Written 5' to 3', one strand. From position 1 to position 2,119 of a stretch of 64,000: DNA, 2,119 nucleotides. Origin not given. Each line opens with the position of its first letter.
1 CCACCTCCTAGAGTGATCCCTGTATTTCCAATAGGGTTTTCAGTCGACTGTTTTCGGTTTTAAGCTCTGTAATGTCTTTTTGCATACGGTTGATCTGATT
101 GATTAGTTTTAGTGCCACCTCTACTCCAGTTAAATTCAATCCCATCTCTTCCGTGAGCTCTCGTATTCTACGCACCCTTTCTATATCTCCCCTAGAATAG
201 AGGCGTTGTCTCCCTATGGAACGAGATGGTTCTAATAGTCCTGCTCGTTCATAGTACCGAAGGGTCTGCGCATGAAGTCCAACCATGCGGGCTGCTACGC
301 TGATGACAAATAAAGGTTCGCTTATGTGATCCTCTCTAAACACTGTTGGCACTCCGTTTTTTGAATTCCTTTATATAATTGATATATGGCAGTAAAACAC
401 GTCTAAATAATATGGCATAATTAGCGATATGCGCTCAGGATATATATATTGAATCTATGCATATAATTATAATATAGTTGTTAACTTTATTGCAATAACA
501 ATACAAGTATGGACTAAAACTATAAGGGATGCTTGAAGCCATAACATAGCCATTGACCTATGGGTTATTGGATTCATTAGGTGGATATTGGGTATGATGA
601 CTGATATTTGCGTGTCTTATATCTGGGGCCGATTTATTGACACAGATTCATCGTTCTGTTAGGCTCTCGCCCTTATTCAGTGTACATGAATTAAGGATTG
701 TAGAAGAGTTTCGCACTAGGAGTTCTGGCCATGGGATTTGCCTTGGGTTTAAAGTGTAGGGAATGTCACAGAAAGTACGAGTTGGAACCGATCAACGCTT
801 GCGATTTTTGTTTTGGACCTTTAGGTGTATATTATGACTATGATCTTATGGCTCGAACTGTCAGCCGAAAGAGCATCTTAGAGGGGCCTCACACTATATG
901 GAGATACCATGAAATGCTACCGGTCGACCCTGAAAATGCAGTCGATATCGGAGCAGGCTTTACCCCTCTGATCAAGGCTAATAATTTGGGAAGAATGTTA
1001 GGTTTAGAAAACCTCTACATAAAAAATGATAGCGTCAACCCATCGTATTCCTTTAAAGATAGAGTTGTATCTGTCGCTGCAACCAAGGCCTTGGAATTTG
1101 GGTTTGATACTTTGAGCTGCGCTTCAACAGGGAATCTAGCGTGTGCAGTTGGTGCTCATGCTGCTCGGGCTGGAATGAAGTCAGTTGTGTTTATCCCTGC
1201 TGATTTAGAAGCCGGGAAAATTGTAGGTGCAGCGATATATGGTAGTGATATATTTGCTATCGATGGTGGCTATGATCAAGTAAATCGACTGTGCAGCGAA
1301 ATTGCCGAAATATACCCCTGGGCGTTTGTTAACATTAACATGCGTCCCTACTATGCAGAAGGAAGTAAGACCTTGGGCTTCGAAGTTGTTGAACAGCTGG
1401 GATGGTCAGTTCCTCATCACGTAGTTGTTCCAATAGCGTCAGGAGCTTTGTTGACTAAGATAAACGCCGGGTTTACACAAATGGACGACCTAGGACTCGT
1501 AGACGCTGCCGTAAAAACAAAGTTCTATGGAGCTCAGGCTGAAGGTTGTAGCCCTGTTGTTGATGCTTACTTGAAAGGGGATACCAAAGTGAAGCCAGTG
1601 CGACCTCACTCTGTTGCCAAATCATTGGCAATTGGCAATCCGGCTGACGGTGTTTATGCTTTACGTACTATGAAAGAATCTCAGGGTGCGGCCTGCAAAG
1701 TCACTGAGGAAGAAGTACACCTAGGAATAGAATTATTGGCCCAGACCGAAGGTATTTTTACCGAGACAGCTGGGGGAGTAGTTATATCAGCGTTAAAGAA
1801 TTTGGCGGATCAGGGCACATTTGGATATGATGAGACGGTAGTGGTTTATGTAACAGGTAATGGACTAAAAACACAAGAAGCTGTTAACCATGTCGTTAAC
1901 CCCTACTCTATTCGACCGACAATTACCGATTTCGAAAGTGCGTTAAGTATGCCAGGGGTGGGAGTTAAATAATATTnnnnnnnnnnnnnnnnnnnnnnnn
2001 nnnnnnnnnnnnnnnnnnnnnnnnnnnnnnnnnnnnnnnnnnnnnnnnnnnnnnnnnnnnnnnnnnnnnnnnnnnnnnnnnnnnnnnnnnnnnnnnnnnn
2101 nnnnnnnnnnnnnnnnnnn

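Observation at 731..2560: ThrC paralog + stand-alone NIL protein + MoaD/ThiS-like carrier: candidate protein-thiocarboxylate route to homocysteine/methionine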

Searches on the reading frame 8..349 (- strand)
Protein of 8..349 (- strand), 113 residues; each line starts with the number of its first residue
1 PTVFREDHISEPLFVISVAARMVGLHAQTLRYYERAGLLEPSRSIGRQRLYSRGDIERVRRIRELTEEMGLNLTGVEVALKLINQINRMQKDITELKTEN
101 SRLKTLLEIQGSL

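Call 3: search_protein_families(library=pfam, proteins=[window:8-349:-], max_evalue=0.01)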
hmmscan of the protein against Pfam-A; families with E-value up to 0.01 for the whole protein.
window:8-349:- (113 aa): 4 families
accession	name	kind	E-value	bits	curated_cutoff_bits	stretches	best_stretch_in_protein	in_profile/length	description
PF13411.12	MerR_1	-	4.5e-17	62.4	21.6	1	16-80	3-66/69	MerR HTH family regulatory protein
PF00376.29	MerR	-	7.4e-13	48.5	28.2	1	16-51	2-38/38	MerR family regulatory protein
PF13591.12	MerR_2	-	5.3e-10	39.4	29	1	20-97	7-83/84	MerR HTH family regulatory protein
PF12728.13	HTH_17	-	8.4e-06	26.4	27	1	19-58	7-45/51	Helix-turn-helix domain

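Call 4: search_protein_families(library=ncbifam, proteins=[window:8-349:-], max_evalue=0.01)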
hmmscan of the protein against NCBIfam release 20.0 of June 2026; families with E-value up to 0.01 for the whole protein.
window:8-349:- (113 aa): 17 families
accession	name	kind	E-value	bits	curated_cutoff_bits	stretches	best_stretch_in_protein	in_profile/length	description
NF047375.1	HeatShock_HspR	equivalog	2.3e-31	107.6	105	1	11-100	1-90/92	heat shock protein transcriptional repressor HspR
NF047377.1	heat_HspR_dupli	exception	5.5e-29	101.2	300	1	11-107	3-96/214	heat shock protein transcriptional repressor HspR, fused homodimer type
TIGR02051.1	MerR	equivalog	1.3e-11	44.8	150.85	1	16-99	2-86/124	mercury resistance transcriptional regulator MerR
TIGR02044.1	CueR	equivalog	6.2e-10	39.2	147.4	1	16-98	3-85/127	Cu(I)-responsive transcriptional regulator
TIGR02043.1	ZntR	equivalog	1.1e-08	35.3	167.95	1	15-97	3-83/131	Zn(2+)-responsive transcriptional regulator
NF007069.0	PRK09514.1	equivalog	1.2e-08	35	143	1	14-97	2-83/141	Zn(2+)-responsive transcriptional regulator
TIGR01950.1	SoxR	equivalog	2.6e-08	33.7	116.9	1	19-85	7-72/142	redox-sensitive transcriptional activator SoxR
NF053740.1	TransRegTnrAGPos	equivalog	7.6e-08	32.5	140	1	15-85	14-83/108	hypothetical protein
NF050798.1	TF_FtsR_Actino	equivalog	9.8e-08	32.4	150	1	29-87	21-79/223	transcriptional regulator FtsR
TIGR02047.1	CadR-PbrR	equivalog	1.6e-07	31.4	151.45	1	19-85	6-72/127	Cd(II)/Pb(II)-responsive transcriptional regulator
NF052513.1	TransRegCarH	equivalog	1.6e-07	30.9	400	1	14-76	7-70/274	HTH-type transcriptional repressor CarH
NF010315.0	PRK13752.1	subfamily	3.6e-07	30.3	261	1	15-82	9-76/144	mercury resistance transcriptional regulator MerR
NF007617.0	PRK10265.1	equivalog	6.8e-07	29.2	138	1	17-102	11-96/101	chaperone modulator CbpM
NF011617.0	PRK15043.1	equivalog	5.5e-06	25.8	417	1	13-81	3-71/243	HTH-type transcriptional regulator MlrA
NF041849.1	trans_regNmlR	equivalog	1.2e-05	25.4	175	1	17-102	4-90/117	stress response transcriptional regulator NmlR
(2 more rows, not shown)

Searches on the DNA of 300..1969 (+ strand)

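Call 22: search_rna_families(source=window, start=300, end=800, threshold=evalue, max_evalue=1)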
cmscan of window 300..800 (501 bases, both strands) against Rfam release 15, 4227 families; matches with E-value up to 1: 0.
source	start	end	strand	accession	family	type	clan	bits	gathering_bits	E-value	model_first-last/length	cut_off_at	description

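Call 35: search_rna_families(source=L084, threshold=gathering)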
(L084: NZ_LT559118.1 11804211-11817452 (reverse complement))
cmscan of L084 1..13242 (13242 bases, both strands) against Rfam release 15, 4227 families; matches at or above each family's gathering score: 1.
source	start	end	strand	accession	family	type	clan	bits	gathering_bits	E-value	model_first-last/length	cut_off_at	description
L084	5834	5975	+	RF00162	SAM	Cis-reg; riboswitch;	CL00012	68.7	44.4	1.3e-14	1-108/108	no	SAM riboswitch aptamer (S box leader)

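Call 64: search_rna_families(sources=[L024, L032, L033, L040, L041, L044, L045, L047, L054, L058, L060], threshold=gathering)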
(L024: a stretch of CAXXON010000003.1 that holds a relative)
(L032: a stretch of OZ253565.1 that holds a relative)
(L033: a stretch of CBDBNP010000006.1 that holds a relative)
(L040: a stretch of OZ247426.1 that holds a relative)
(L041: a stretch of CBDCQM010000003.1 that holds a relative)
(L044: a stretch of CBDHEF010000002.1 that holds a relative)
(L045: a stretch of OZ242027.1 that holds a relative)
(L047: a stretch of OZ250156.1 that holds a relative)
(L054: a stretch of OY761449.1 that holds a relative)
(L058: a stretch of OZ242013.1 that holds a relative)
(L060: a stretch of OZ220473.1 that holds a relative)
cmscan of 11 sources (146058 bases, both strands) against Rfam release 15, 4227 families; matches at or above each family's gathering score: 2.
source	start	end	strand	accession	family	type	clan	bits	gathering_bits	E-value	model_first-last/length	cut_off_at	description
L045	4919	4990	+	RF00005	tRNA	Gene; tRNA;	CL00001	70.9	29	4e-13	1-71/71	no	tRNA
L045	5633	5722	+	RF00005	tRNA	Gene; tRNA;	CL00001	51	29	1.2e-07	1-71/71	no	tRNA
